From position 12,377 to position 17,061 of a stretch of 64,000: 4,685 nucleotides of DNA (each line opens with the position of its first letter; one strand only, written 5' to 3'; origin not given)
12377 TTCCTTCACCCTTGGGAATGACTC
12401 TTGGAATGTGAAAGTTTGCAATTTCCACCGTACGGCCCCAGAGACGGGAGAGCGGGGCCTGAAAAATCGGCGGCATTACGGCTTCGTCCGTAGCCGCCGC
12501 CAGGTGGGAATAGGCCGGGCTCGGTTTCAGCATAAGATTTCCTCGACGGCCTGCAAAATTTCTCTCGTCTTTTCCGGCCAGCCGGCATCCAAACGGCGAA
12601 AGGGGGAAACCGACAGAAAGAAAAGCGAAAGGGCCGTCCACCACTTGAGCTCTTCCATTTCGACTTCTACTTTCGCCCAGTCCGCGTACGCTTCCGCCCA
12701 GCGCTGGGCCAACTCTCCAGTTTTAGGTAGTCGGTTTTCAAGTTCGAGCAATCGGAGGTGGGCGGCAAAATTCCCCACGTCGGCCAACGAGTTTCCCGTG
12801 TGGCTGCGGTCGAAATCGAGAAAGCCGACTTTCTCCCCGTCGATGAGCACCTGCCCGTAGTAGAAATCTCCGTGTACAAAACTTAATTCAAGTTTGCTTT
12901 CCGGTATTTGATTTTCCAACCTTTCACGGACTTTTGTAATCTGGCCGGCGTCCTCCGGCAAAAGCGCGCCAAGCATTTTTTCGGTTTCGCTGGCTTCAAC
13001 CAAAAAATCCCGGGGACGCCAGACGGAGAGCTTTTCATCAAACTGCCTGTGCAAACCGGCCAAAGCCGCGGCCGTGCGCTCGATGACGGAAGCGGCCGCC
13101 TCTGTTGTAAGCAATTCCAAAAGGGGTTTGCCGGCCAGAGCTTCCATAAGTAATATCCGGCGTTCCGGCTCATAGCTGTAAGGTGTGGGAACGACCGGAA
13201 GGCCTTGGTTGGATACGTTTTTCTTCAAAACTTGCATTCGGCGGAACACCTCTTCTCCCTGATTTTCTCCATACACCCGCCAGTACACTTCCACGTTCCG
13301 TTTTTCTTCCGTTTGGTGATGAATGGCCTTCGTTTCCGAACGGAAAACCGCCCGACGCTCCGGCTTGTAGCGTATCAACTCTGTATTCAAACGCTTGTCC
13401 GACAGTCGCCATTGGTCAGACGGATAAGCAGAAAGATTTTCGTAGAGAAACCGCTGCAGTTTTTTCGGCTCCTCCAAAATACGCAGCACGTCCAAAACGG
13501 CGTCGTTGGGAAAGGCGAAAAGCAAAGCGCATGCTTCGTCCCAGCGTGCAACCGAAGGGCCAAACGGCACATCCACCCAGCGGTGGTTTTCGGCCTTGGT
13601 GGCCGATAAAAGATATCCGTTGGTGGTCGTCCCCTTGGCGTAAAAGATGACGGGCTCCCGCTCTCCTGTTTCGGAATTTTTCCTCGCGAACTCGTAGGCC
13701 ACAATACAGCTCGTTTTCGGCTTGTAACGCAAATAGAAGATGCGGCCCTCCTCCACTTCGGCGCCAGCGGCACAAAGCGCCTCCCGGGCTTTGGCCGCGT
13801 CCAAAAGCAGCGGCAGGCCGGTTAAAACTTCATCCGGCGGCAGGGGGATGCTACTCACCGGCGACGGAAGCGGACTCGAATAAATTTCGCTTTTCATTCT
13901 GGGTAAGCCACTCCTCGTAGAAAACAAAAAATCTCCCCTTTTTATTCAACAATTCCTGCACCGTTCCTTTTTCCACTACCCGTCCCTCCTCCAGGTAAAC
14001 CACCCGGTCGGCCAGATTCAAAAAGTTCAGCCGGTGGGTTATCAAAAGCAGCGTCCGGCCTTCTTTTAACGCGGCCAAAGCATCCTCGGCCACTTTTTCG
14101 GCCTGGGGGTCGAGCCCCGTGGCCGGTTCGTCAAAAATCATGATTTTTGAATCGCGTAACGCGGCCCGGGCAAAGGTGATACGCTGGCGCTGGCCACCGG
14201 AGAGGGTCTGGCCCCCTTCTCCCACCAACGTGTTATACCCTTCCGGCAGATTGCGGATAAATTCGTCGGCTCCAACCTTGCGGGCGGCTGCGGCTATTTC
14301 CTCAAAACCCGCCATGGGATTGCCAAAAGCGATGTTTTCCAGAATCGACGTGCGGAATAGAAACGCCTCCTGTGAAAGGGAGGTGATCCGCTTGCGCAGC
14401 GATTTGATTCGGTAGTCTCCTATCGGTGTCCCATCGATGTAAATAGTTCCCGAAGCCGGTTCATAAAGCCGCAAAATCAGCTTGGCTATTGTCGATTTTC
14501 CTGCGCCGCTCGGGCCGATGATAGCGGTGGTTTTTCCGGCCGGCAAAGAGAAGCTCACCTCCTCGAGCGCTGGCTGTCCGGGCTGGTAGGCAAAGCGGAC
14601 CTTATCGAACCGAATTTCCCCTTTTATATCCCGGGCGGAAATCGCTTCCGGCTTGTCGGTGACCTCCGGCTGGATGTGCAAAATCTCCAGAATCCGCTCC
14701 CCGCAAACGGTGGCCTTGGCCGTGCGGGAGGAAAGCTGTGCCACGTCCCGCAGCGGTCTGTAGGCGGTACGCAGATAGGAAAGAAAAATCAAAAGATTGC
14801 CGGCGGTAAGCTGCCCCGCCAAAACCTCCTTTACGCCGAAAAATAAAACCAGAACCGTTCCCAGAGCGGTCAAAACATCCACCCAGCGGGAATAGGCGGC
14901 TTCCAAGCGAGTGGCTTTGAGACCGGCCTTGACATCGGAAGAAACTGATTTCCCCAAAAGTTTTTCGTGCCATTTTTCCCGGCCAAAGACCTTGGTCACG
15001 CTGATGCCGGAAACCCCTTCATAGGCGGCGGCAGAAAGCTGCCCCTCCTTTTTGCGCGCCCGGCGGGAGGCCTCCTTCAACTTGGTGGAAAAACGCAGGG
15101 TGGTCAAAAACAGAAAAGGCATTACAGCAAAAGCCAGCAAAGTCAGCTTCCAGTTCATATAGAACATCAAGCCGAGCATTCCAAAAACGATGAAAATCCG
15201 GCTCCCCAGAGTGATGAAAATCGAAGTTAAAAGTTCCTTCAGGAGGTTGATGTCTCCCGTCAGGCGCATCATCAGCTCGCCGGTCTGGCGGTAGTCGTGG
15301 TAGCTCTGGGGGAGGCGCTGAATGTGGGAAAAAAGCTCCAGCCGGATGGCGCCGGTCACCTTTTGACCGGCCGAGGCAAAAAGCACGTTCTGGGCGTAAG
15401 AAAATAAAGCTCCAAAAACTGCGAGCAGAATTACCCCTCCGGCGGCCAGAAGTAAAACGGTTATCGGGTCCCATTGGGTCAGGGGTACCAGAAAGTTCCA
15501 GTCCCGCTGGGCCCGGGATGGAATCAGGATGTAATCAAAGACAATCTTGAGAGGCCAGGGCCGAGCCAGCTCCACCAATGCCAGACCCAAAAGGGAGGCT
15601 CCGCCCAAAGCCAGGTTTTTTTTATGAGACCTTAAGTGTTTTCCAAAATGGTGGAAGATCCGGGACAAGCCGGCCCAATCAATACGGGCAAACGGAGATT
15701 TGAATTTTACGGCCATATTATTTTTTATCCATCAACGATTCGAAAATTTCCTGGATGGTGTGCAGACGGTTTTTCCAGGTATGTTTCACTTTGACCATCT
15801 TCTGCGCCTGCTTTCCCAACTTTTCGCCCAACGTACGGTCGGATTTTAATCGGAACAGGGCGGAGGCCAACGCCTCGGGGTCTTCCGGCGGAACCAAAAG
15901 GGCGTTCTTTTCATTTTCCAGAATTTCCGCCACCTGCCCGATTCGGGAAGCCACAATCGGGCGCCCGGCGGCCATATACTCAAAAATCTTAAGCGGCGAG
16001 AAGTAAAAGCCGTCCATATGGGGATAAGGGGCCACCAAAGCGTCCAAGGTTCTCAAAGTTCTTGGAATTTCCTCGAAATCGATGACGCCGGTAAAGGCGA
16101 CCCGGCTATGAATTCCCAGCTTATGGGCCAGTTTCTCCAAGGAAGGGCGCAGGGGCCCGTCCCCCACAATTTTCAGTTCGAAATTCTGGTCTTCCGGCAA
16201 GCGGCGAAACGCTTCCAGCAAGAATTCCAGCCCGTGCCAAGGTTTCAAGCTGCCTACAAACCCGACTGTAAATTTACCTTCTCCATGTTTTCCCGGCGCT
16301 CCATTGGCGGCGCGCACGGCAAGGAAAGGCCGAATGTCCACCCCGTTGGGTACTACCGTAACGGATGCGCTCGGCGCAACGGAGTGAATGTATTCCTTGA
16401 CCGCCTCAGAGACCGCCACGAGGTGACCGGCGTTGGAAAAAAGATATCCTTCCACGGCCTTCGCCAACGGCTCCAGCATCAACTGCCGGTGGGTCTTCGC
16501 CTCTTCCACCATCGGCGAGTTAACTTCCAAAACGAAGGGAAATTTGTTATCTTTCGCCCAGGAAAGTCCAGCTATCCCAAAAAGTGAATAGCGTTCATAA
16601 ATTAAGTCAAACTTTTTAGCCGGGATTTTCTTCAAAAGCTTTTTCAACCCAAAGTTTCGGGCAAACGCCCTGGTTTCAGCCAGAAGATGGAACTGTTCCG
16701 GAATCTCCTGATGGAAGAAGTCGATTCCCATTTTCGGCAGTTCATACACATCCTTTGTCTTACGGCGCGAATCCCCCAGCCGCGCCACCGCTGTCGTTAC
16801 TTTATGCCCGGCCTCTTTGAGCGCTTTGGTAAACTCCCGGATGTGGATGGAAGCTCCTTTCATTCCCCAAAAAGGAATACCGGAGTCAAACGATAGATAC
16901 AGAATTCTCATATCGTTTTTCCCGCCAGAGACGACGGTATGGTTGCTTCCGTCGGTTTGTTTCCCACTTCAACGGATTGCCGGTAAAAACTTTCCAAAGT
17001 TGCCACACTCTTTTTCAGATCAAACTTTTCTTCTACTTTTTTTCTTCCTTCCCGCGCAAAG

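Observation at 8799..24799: Uncharacterised glycan synthesis and export locus: ugd, epimerase, three GTs, two kinases, ABC exporter and AlgE-like porin, with an embedded sigma54 two-component system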

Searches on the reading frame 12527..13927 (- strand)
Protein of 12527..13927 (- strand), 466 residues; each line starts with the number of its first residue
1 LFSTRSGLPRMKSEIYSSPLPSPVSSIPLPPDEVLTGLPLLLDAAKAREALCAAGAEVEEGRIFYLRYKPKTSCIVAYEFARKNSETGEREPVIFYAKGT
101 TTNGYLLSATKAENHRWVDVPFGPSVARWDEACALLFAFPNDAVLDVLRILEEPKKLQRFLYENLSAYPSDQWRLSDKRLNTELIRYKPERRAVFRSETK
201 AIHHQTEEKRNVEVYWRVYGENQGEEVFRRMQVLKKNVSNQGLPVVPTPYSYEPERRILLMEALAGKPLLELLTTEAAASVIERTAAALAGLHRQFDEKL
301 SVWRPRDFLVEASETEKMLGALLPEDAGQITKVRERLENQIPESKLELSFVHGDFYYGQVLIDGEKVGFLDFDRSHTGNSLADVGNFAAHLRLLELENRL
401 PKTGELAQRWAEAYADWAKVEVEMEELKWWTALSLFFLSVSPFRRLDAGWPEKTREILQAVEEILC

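Call 3: search_protein_families(library=pfam, proteins=[window:12527-13927:-])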
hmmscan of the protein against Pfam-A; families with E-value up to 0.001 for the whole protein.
window:12527-13927:- (466 aa): 1 family
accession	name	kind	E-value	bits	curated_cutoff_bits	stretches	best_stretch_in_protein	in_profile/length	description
PF01636.29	APH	-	8.7e-18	65.4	23.2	1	228-420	41-236/239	Phosphotransferase enzyme family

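Call 5: search_protein_families(library=ncbifam, proteins=[window:12527-13927:-], max_evalue=0.01)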
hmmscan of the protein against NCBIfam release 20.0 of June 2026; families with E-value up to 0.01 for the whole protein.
window:12527-13927:- (466 aa): 8 families
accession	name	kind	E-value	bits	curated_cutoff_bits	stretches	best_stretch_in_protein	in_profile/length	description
NF033068.1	APH_3p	equivalog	9.6e-07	28.6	205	1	180-390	5-218/255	APH(3') family aminoglycoside O-phosphotransferase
TIGR03724.2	arch_bud32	equivalog_domain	2e-06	27.4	125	0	238-294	50-103/193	KEOPS complex kinase/ATPase Bud32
NF038156.1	lant_syn_V_LxmK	equivalog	3.1e-06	26.5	315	1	201-388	30-231/347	class V lanthionine synthetase subunit LxmK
NF011463.0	PRK14879.1-4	equivalog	6.4e-05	22.5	188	0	246-294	82-132/237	Kae1-associated kinase Bud32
NF011462.0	PRK14879.1-3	equivalog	0.0017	18.2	174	0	236-281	46-91/192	Kae1-associated kinase Bud32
NF008738.0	PRK11768.1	equivalog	0.0017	17.8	194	1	329-383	178-231/327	serine/threonine protein kinase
TIGR00938.1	thrB_alt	equivalog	0.0035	16.7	255.9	1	234-384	68-224/307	homoserine kinase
NF033112.0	APH_3p_A16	exception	0.0065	16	580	0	346-400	181-235/262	aminoglycoside 3'-O-phosphotransferase AphA16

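Call 95: find_homologous_proteins(query=window:12530-13897:-, max_evalue=1e-10)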
Query window:12530-13897:- (456 aa): 200 proteins with E <= 1e-10 among 8000 candidates; the best 120 are listed.
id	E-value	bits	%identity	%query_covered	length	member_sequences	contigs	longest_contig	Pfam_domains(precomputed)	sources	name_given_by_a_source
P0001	0.0e+0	1029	100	100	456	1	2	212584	PF01636.30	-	-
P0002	5.5e-249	845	81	100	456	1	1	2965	PF01636.30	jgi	-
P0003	6.9e-245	831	81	100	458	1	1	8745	PF04655.21,PF01636.30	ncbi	-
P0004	2.4e-235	800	78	100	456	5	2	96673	PF01636.30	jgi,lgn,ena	-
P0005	1.3e-233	794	80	96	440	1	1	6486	PF01636.30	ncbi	ncbi:MAG: aminoglycoside phosphotransferase family protein, partial [Limisphaerales bacterium]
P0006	1.2e-222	758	74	100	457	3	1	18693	PF01636.30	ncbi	-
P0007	1.3e-213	728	75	95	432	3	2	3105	PF01636.30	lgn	-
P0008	1.1e-200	685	68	100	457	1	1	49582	PF01636.30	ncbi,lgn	-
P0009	6.2e-198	676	66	98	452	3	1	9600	PF01636.30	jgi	-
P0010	1.1e-196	672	66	100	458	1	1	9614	PF01636.30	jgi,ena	-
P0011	2.1e-191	655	64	100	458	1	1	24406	PF01636.30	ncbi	-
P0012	6.3e-190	650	64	98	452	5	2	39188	PF01636.30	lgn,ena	-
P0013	1.3e-140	487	51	98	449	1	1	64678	PF01636.30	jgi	jgi:aminoglycoside phosphotransferase (APT) family kinase protein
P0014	3.9e-137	476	50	96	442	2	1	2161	PF01636.30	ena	-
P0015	7.6e-136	472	49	96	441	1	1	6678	PF01636.30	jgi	jgi:tRNA A-37 threonylcarbamoyl transferase component Bud32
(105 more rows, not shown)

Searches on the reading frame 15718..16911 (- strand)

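Call 3: search_protein_families(library=pfam, proteins=[window:15718-16911:-])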
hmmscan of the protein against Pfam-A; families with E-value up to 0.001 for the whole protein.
window:15718-16911:- (397 aa): 5 families
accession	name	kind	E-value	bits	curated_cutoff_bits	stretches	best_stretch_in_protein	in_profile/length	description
PF13692.12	Glyco_trans_1_4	-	4e-34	118.3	27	1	214-357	2-141/142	Glycosyl transferases group 1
PF00534.26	Glycos_transf_1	-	2e-30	106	26.4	1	208-372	10-172/172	Glycosyl transferases group 1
PF13439.12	Glyco_transf_4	-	3.3e-19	70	28.5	1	19-193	3-168/170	Glycosyltransferase Family 4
PF13524.12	Glyco_trans_1_2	-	4.6e-12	46.5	25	1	229-387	3-143/144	Glycosyl transferase-like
PF13579.12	Glyco_trans_4_4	-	6.9e-12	46.4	29.7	1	19-190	2-158/158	Glycosyl transferase 4-like domain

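Call 5: search_protein_families(library=ncbifam, proteins=[window:15718-16911:-], max_evalue=0.01)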
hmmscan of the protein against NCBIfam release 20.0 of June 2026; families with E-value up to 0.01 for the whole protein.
window:15718-16911:- (397 aa): 33 families (the best 25 are shown)
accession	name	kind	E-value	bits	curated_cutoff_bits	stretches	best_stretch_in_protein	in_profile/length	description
TIGR04063.1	stp3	hypoth_equivalog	1.4e-38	132.8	442.05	1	39-394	31-396/397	TIGR04063 family PEP-CTERM/XrtA system glycosyltransferase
TIGR03088.1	stp2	hypoth_equivalog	1.7e-28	99.8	409.05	1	163-393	139-373/374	TIGR03088 family PEP-CTERM/XrtA system glycosyltransferase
NF041876.1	EPS_EpsE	equivalog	6.3e-24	84.9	400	1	170-378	175-381/389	exopolysaccharide biosynthesis GT4 family glycosyltransferase EpsE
TIGR03449.1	mycothiol_MshA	equivalog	1.5e-20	73.5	462.5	1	96-394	98-404/406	D-inositol-3-phosphate glycosyltransferase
TIGR04047.1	MSMEG_0565_glyc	hypoth_equivalog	4.8e-18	65.4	259.85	1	18-381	12-362/373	MSMEG_0565 family glycosyltransferase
TIGR03999.1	thiol_BshA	equivalog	7.9e-18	64.5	273.7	1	157-394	141-374/375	N-acetyl-alpha-D-glucosaminyl L-malate synthase BshA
NF047684.1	TeichurnBiosyTuaC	equivalog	1.7e-15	56.9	550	1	159-393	163-389/391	teichuronic acid biosynthesis protein TuaC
NF007640.0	PRK10307.1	subfamily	3.9e-15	55.7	276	1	143-392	154-406/411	WcaI family glycosyltransferase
TIGR02149.1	glgA_Coryne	subfamily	6.4e-14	51.9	302.4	1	152-392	136-389/391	glycogen synthase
NF047676.1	TeichurnBiosyTuaH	equivalog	2.9e-13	49.5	550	1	151-385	149-379/384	teichuronic acid biosynthesis protein TuaH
NF038298.1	EPS_HpsO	equivalog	2.9e-13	49.4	575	1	153-386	139-380/388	hormogonium polysaccharide biosynthesis glycosyltransferase HpsO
NF053787.1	GlcN_PG_synth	equivalog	7.6e-13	48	480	1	157-394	140-360/361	N-acetylglucosaminyl phosphatidylglycerol synthase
NF012028.0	PRK15484.1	subfamily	3.3e-12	46.2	618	1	149-392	128-377/380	lipopolysaccharide N-acetylglucosaminyltransferase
NF041879.1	EPS_EpsH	equivalog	9.1e-12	44.4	800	1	160-395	189-418/431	exopolysaccharide biosynthesis glycosyltransferase EpsH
NF038229.1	Glyco4_Geo_Pelo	equivalog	1.2e-11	44.3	400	1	159-394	108-337/338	GPMC system family 4 glycosyltransferase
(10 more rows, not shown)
